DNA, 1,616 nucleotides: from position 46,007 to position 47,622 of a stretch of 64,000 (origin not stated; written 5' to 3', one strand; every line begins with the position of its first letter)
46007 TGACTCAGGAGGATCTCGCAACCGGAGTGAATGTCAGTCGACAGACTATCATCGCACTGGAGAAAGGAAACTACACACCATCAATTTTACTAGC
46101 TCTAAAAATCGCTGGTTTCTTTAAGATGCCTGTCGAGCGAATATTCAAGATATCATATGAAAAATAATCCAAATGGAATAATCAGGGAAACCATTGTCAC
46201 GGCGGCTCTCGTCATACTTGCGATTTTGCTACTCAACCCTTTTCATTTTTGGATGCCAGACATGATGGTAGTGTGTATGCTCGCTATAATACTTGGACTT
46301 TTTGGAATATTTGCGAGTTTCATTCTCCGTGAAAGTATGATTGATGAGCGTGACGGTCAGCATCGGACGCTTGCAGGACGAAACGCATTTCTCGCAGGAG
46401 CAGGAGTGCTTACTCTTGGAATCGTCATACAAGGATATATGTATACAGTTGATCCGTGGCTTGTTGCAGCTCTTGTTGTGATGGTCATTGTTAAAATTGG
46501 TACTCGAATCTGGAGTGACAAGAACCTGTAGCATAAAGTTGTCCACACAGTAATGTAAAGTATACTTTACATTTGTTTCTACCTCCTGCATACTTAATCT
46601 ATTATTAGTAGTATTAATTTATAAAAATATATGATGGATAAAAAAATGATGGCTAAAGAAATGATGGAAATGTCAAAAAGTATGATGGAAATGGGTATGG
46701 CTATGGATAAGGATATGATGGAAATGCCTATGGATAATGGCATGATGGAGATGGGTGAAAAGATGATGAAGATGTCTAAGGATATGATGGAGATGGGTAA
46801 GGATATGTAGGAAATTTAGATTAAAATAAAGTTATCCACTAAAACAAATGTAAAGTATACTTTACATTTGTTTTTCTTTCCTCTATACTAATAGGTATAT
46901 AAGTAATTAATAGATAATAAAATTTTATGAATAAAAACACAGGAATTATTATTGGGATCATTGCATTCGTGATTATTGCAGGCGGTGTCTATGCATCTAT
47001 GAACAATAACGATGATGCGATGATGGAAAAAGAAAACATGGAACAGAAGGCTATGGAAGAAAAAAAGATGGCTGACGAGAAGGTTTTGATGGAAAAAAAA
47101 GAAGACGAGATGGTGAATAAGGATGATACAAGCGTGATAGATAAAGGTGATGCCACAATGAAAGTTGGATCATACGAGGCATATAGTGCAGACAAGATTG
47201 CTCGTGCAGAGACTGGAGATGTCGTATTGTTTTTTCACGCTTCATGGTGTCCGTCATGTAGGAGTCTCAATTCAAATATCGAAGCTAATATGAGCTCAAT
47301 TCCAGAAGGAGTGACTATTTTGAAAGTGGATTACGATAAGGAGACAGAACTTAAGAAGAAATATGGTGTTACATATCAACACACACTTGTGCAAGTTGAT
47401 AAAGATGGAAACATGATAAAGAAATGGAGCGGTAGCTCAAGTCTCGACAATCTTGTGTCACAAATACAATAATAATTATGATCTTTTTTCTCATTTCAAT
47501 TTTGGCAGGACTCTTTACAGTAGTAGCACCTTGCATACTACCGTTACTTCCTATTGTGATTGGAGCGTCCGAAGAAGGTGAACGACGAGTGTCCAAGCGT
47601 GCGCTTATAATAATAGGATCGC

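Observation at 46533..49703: Methionine-sulfoxide repair cluster led by a 44%-Met peptide and duplicated palindromic operator-promoters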

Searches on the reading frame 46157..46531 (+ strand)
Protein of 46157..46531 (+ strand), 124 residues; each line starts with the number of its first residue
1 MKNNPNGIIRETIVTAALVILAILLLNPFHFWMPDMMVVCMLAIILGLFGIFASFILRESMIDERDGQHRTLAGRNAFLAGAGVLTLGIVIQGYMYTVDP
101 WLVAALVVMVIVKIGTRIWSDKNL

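Call 5: search_protein_families(library=pfam, proteins=[window:46157-46531:+], max_evalue=0.01)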
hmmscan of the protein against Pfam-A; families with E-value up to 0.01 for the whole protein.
window:46157-46531:+ (124 aa): 0 families

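Call 6: search_protein_families(library=ncbifam, proteins=[window:46157-46531:+], max_evalue=0.01)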
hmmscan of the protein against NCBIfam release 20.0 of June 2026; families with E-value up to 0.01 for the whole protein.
window:46157-46531:+ (124 aa): 0 families

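Call 20: find_related_loci(query=A1, collection=metagenome_contigs, flank=4000)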
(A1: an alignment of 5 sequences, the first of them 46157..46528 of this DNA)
Query A1 (124 aa) in metagenome_contigs; peptide patterns used: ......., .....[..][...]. (x = any residue, [..] = any of these).
243 stretches matched a pattern; 177 encode a relative of the query (tblastn E <= 1e-3); the best 80 are kept; 80 distinct loci.
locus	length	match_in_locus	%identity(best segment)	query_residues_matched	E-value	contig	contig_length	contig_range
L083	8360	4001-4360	81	1-124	2e-65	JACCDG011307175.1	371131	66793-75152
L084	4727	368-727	77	1-124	1e-63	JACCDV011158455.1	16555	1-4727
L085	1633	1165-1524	78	1-124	8e-66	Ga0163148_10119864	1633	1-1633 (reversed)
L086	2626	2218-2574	76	1-123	3e-63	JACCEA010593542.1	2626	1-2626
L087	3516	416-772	76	1-123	9e-63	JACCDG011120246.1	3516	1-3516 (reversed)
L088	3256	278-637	76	1-124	7e-63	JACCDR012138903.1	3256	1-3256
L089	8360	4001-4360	78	1-124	6e-63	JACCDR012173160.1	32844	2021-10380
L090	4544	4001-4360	77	1-124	4e-63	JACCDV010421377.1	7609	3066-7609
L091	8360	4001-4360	76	1-124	2e-61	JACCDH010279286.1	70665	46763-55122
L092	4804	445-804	73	1-124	3e-61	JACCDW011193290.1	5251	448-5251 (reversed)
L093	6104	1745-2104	73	1-124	2e-61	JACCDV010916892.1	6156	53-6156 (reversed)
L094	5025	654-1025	72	1-124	1e-60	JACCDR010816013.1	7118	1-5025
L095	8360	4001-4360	80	1-124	1e-59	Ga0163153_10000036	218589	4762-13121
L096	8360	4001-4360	82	1-124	5e-59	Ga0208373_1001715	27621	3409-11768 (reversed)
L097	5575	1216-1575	82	1-124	5e-59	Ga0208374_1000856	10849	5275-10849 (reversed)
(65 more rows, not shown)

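Call 34: find_homologous_proteins(query=A1, max_evalue=0.001)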
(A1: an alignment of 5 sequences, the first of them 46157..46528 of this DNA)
Query A1 (5 sequences) (124 aa, profile of the alignment): 1042 proteins with E <= 0.001 among 7282 candidates; the best 120 are listed.
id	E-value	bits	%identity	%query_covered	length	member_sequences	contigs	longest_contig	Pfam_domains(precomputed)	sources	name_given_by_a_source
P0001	1.2e-68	247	75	100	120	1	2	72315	PF09946.15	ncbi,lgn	-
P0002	2.2e-68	246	74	100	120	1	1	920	PF09946.15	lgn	-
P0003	4.2e-68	245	73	100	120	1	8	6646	PF09946.15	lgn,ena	-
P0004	7.3e-68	244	81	100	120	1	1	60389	-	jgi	jgi:hypothetical protein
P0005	7.4e-68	244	79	100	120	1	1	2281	-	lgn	-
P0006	7.9e-68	244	70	100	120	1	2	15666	PF09946.15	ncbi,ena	ncbi:MAG: hypothetical protein AAB895_01575 [Patescibacteria group bacterium]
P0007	1.0e-67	244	72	100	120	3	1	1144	PF09946.15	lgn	-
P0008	1.3e-67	243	80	100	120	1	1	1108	-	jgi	jgi:hypothetical protein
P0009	1.4e-67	243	71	100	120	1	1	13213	PF09946.15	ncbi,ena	-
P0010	1.5e-67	243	74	100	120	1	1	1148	PF09946.15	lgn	-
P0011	2.6e-67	242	80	100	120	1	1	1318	-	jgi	jgi:hypothetical protein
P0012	4.1e-67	242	81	100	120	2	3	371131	-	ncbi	-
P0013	6.0e-67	241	75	100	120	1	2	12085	PF09946.15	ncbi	-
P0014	6.3e-67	241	81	100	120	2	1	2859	-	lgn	-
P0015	1.2e-66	240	77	100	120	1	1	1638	PF09946.15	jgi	jgi:hypothetical protein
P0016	1.2e-66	240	70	100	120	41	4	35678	PF09946.15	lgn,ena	-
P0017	1.2e-66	240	73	100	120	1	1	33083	PF09946.15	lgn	-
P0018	1.7e-66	240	71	100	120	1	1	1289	PF09946.15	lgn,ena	-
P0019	1.7e-66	240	69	100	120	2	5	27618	PF09946.15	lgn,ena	-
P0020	1.9e-66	240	71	100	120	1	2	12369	PF09946.15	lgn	-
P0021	2.9e-66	239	71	100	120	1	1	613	PF09946.15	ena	-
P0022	3.0e-66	239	82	100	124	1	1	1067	PF09946.15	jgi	jgi:hypothetical protein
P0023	6.2e-66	238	75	100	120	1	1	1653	PF09946.15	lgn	-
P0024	8.1e-66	237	74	100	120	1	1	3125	PF09946.15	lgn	-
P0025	8.8e-66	237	73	100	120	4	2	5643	PF09946.15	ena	-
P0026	1.0e-65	237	73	100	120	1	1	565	PF09946.15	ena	-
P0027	1.2e-65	237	78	100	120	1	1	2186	PF09946.15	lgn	-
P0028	1.3e-65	237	81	100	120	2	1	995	PF09946.15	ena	-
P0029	1.4e-65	237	75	100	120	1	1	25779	PF09946.15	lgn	-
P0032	1.8e-65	236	80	100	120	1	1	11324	PF09946.15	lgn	-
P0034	2.2e-65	236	72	100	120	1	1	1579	PF09946.15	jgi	jgi:hypothetical protein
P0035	2.5e-65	236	78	100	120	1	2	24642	PF09946.15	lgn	-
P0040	3.3e-65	235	79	100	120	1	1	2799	PF09946.15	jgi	jgi:hypothetical protein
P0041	3.7e-65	235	77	100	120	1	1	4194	PF09946.15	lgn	-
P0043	4.0e-65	235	73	100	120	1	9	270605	PF09946.15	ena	-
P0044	4.0e-65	235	72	100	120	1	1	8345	PF09946.15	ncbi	-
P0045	4.1e-65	235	81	100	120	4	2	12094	PF09946.15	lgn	-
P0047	4.7e-65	235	76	100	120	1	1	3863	PF09946.15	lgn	-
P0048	5.1e-65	235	69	100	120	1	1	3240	PF09946.15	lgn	-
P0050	5.3e-65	235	76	100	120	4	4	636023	PF09946.15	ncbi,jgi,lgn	jgi:peptidoglycan/LPS O-acetylase OafA/YrhL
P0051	5.5e-65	235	73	100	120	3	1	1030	PF09946.15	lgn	-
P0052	5.7e-65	235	77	100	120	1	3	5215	PF09946.15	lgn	-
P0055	6.8e-65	234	73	100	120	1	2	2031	PF09946.15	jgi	jgi:hypothetical protein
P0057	7.5e-65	234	74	100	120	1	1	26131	PF09946.15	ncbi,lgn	-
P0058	7.6e-65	234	77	100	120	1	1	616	PF09946.15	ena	-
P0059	7.7e-65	234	70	100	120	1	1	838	PF09946.15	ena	-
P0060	8.3e-65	234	73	100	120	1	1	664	PF09946.15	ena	-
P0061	8.8e-65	234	78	100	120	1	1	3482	PF09946.15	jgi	-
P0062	1.1e-64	234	72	100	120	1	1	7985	PF09946.15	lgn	-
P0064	1.2e-64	234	72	100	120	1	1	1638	PF09946.15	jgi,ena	-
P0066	1.5e-64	233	72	100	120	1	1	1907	PF09946.15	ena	-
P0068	1.8e-64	233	73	100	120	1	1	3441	PF09946.15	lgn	-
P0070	2.0e-64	233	73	100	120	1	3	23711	PF09946.15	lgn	-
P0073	2.2e-64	233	69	100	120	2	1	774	PF09946.15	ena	-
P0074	2.3e-64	233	69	100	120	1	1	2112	PF09946.15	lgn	-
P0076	2.7e-64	233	72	100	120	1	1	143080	PF09946.15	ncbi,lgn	-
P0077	3.0e-64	232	79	100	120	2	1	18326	PF09946.15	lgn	-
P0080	3.7e-64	232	71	100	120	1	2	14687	PF09946.15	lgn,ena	-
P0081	3.9e-64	232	77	100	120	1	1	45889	PF09946.15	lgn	-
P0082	3.9e-64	232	73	99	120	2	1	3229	PF09946.15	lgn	-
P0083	4.2e-64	232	71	100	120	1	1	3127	PF09946.15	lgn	-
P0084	4.2e-64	232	81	100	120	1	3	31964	PF09946.15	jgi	jgi:hypothetical protein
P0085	4.5e-64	232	67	98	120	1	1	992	PF09946.15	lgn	-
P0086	4.6e-64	232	71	100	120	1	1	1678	PF09946.15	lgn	-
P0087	4.7e-64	232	77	100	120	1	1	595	PF09946.15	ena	-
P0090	4.8e-64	232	72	100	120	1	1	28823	PF09946.15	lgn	-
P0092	5.7e-64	231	70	100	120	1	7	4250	PF09946.15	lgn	-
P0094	6.0e-64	231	70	100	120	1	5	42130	PF09946.15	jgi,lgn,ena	jgi:hypothetical protein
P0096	6.1e-64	231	72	100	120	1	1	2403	PF09946.15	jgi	jgi:hypothetical protein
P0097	6.1e-64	231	77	100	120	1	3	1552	PF09946.15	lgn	-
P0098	6.2e-64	231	72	100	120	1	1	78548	PF09946.15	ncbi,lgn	-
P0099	6.2e-64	231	73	100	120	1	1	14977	PF09946.15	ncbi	-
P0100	6.8e-64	231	77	100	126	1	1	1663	PF09946.15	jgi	jgi:Kef-type K+ transport system membrane component KefB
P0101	7.2e-64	231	73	100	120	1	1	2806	PF09946.15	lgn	-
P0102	7.2e-64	231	73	100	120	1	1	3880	PF09946.15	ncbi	-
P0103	7.9e-64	231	71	100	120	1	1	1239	PF09946.15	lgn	-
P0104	8.2e-64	231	77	100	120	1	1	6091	PF09946.15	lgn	-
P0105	9.1e-64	231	73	100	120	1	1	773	PF09946.15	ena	-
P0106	9.1e-64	231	77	100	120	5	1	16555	PF09946.15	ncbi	-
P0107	9.3e-64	231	73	100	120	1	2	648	PF09946.15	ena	-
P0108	9.9e-64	231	73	100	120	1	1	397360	PF09946.15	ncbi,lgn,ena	-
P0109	1.0e-63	231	73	100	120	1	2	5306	PF09946.15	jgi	jgi:hypothetical protein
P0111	1.1e-63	231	71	100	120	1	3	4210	PF09946.15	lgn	-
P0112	1.1e-63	231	68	100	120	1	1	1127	PF09946.15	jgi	jgi:hypothetical protein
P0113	1.2e-63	230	72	100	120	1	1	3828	PF09946.15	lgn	-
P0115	1.3e-63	230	69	100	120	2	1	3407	PF09946.15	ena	-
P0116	1.5e-63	230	69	100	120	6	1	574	PF09946.15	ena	-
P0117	1.5e-63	230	69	100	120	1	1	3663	PF09946.15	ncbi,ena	-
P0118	1.8e-63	230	70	100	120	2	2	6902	PF09946.15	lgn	-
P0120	1.9e-63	230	71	100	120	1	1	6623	PF09946.15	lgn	-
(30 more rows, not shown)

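Call 51: predict_structure(alignment_id=A5)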
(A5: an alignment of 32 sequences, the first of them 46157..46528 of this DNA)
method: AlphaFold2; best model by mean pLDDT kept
length: 124 residues; sequences in the alignment: 32
mean_pLDDT: 64.4   pTM: 0.54
mean pLDDT of the five models: 64.4, 64.1, 63.6, 61.7, 55.2
residues with pLDDT >= 90: 0; 70-90: 36; 50-70: 83; < 50: 5
segments of 3 or more residues with pLDDT < 50: 1-3
pLDDT, mean of each block of 10 residues (from residue 1): 51 63 61 66 72 65 55 65 74 69 71 68 50
secondary structure, 60 per line:
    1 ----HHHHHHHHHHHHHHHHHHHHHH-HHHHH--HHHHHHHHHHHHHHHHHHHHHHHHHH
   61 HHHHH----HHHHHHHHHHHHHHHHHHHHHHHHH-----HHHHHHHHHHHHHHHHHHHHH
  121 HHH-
elements in order: H5-26 H28-32 H35-65 H70-94 H100-123

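Call 63: search_protein_families(library=pfam, proteins=[window:46157-46528:+, P0001], max_evalue=10)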
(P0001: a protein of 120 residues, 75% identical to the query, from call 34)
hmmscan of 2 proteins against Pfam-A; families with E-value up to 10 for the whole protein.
window:46157-46528:+ (124 aa): 3 families
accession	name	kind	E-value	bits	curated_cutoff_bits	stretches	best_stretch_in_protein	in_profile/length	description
PF09925.14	DUF2157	-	0.14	12.3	32.4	1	13-109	40-129/146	Predicted membrane protein (DUF2157)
PF07254.17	Cpta_toxin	-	0.24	12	27.3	1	14-74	19-73/133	Membrane-bound toxin component of toxin-antitoxin system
PF07095.16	IgaA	-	1.9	6.9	25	1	3-55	198-249/702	Intracellular growth attenuator protein IgaA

P0001 (120 aa): 8 families
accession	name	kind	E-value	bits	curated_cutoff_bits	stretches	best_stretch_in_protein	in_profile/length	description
PF01757.29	Acyl_transf_3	-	0.0019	17.8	31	1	9-113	156-261/326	Acyltransferase domain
PF19053.6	EccD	-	0.087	12.2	30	1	9-53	8-52/339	EccD-like transmembrane domain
PF07254.17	Cpta_toxin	-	0.24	11.9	27.3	1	11-49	19-56/133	Membrane-bound toxin component of toxin-antitoxin system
PF09946.14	DUF2178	-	0.36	11.4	22.8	1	9-91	5-82/104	Predicted membrane protein (DUF2178)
PF20040.4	DUF6442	-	0.67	10.7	25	1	54-108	11-64/102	Family of unknown function (DUF6442)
PF23471.1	Cap15_TM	-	1.1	10.4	28.2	1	9-51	9-52/59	Cap15, TM helices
PF02656.20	DUF202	-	3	8.8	23.4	0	11-47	17-57/68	Domain of unknown function (DUF202)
PF13567.11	DUF4131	-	3.7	7.6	31.6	1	12-60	10-59/165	Domain of unknown function (DUF4131)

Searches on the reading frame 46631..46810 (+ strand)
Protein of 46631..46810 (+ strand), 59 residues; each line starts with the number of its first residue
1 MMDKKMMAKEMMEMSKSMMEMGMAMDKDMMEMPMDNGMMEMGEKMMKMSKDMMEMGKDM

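Call 5: search_protein_families(library=pfam, proteins=[window:46631-46810:+], max_evalue=0.01)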
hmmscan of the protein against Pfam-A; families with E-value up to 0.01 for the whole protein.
window:46631-46810:+ (59 aa): 0 families

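Call 6: search_protein_families(library=ncbifam, proteins=[window:46631-46810:+], max_evalue=0.01)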
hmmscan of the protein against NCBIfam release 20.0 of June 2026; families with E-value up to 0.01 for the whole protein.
window:46631-46810:+ (59 aa): 0 families

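Call 9: find_homologous_proteins(query=window:46631-46810:+, max_evalue=0.01)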
Query window:46631-46810:+: 1 candidates shared short words with the query, none scored E <= 0.01.

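Call 14: find_encoding_contigs(protein=window:46631-46810:+, flank=5000)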
Protein window:46631-46810:+ (59 aa): 1 contig read that carries it; 1 place shown.
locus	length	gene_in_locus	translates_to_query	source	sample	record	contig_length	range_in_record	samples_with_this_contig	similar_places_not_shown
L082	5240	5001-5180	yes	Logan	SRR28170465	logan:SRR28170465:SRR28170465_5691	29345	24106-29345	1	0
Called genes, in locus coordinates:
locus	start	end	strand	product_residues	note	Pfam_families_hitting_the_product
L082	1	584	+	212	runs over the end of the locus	-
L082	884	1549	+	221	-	PF01027:Bax1-I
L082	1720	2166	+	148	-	-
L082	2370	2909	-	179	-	-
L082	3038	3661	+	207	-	PF04832:SOUL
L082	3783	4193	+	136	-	-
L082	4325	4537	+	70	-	PF12844:HTH_19 (weak), PF01381:HTH_3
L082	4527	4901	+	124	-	-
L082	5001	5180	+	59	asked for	-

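Call 15: find_related_loci(query=window:46631-46807:+, collection=metagenome_contigs, flank=5000)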
Query window:46631-46807:+ (59 aa) in metagenome_contigs; peptide patterns used: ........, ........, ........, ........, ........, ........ (x = any residue, [..] = any of these).
13 stretches matched a pattern, but none encodes a relative of the query by tblastn (E <= 1e-3).

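Call 50: search_protein_representatives(protein=window:46631-46807:+)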
Query: 59 residues. Proteins with E-value up to 0.001 (for the whole library): 1; up to 1e-10: 1; up to 1e-30: 0. The best 1 are listed.
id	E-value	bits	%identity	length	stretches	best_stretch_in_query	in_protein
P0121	9.5e-11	57.0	20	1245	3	22-22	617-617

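Call 64: search_protein_families(library=ncbifam, proteins=[window:46631-46807:+], max_evalue=10)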
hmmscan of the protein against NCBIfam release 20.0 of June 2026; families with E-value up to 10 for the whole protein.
window:46631-46807:+ (59 aa): 0 families

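Call 77: list_cluster_members(proteins=[window:46631-46807:+, window:46157-46528:+])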
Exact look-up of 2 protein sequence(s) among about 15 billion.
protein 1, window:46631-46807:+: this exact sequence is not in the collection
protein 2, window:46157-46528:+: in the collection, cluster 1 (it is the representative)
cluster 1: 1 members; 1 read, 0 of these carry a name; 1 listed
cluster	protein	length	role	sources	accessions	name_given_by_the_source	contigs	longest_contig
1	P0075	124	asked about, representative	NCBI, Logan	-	-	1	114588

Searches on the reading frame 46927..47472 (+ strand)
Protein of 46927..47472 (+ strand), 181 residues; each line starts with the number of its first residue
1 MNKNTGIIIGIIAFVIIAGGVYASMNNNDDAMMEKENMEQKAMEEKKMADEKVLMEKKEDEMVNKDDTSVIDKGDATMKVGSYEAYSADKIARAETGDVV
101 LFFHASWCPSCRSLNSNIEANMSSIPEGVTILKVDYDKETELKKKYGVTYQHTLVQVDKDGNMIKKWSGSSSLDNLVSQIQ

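Call 5: search_protein_families(library=pfam, proteins=[window:46927-47472:+], max_evalue=0.01)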
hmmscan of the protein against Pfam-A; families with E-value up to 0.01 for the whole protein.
window:46927-47472:+ (181 aa): 7 families
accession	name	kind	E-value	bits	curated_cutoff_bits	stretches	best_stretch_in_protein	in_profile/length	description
PF00085.26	Thioredoxin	-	2.6e-14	53.5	23.5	1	93-180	15-101/103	Thioredoxin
PF00578.27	AhpC-TSA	-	8.8e-06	26.1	26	1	97-167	26-98/124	AhpC/TSA family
PF13905.12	Thioredoxin_8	-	8.9e-06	26.4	27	1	99-139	4-46/94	Thioredoxin-like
PF13098.12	Thioredoxin_2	-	0.00012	22.8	27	1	95-170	4-94/104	Thioredoxin-like domain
PF13899.12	Thioredoxin_7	-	0.00027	21.4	27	1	92-136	13-60/83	Thioredoxin-like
PF05768.20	Glrx-like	-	0.0095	16.7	26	0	100-149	2-49/77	Glutaredoxin-like domain (DUF836)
PF06110.17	TXD17-like_Trx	-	0.0095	16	23.1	0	105-138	35-68/119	Thioredoxin domain-containing protein 17-like, thioredoxin domain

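Call 6: search_protein_families(library=ncbifam, proteins=[window:46927-47472:+], max_evalue=0.01)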
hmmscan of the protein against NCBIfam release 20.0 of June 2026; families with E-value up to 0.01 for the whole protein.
window:46927-47472:+ (181 aa): 13 families
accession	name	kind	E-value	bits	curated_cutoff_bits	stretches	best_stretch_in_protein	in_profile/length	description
TIGR01068.1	thioredoxin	equivalog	8.9e-12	45.1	96.8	1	91-180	9-97/101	thioredoxin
TIGR01126.1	pdi_dom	equivalog_domain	1.2e-09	38.3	107.2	1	89-180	7-101/105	protein disulfide-isomerase domain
NF008229.0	PRK10996.1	equivalog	1.2e-05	25.1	125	1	97-170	53-125/141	thioredoxin TrxC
TIGR00385.1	dsbE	subfamily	2.6e-05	23.9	123.15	1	79-166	48-132/173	DsbE family thiol:disulfide interchange protein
NF045694.1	seleno_TsoB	exception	3.3e-05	22.2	805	1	82-165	458-551/572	rhodanese/DsbD fusion-like selenoprotein TsoB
TIGR01130.1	ER_PDI_fam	subfamily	4.3e-05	23.2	344.25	1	99-178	21-102/476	protein disulfide-isomerase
NF041202.1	StoA_CxxC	exception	0.00024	21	210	1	94-167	50-127/163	endospore biogenesis thiol-disulfide oxidoreductase StoA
NF002854.0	PRK03147.1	subfamily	0.0017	18.3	170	0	134-176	123-165/176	thiol-disulfide oxidoreductase ResA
NF006898.0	PRK09381.1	equivalog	0.0018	18.6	138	1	95-166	20-90/109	thioredoxin TrxA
NF002359.0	PRK01318.2-6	equivalog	0.0029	16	600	1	9-90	9-91/624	membrane protein insertase YidC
NF043050.1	DisulfRedDsbH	equivalog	0.0037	17.4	190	0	57-165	24-143/166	disulfide reductase DsbH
NF040494.1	nitrored_ArsF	subfamily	0.0045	17.4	60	0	99-161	3-73/106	nitrophenyl compound nitroreductase subunit ArsF family protein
NF011941.0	PRK15412.1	equivalog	0.0047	16.5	359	0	86-155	60-128/185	thiol:disulfide interchange protein DsbE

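Call 54: search_solved_structures(query=window:46927-47469:+, max_evalue=0.001)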
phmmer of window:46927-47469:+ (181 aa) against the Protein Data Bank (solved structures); distinct sequences matched with E-value up to 0.001: 79 (the best 60 are shown).
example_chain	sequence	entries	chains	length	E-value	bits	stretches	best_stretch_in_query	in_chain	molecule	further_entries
8eky_M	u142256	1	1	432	4.5e-11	46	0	97-176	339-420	Thioredoxin domain-containing protein 5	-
9sqm_E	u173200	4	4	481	1.6e-10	44.2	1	96-180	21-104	Protein disulfide-isomerase A3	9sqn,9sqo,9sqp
6eny_D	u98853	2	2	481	1.6e-10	44.2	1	96-180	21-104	Protein disulfide-isomerase A3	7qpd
2vim_A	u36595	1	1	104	8.3e-10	41.9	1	89-172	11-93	THIOREDOXIN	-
3f8u_A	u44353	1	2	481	3e-09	40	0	96-180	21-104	Protein disulfide-isomerase A3ERp57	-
7qng_B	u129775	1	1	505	3.5e-09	39.8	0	96-180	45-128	Protein disulfide-isomerase A3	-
1uvz_A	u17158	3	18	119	1.7e-08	37.6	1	88-176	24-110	THIOREDOXIN | THIOREDOXIN, MITOCHONDRIAL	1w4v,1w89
5dbq_A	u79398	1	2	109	7.9e-08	35.4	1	92-176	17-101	Thioredoxin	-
29te_B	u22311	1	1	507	2.6e-07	33.7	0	97-154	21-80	Protein disulfide-isomerase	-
9tpa_B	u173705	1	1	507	2.7e-07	33.7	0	97-154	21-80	Protein disulfide-isomerase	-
3idv_A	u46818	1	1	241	3.7e-07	33.3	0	97-154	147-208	Protein disulfide-isomerase A4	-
7wge_B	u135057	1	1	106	3.8e-07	33.2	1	93-176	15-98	Thioredoxin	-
6zmu_A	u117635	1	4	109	3.8e-07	33.2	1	90-169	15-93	Thioredoxin-1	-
8xyw_A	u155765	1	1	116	4e-07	33.1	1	89-170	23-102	De novo designed Trx-3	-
2f51_A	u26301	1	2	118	5.1e-07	32.8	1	90-166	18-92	thioredoxin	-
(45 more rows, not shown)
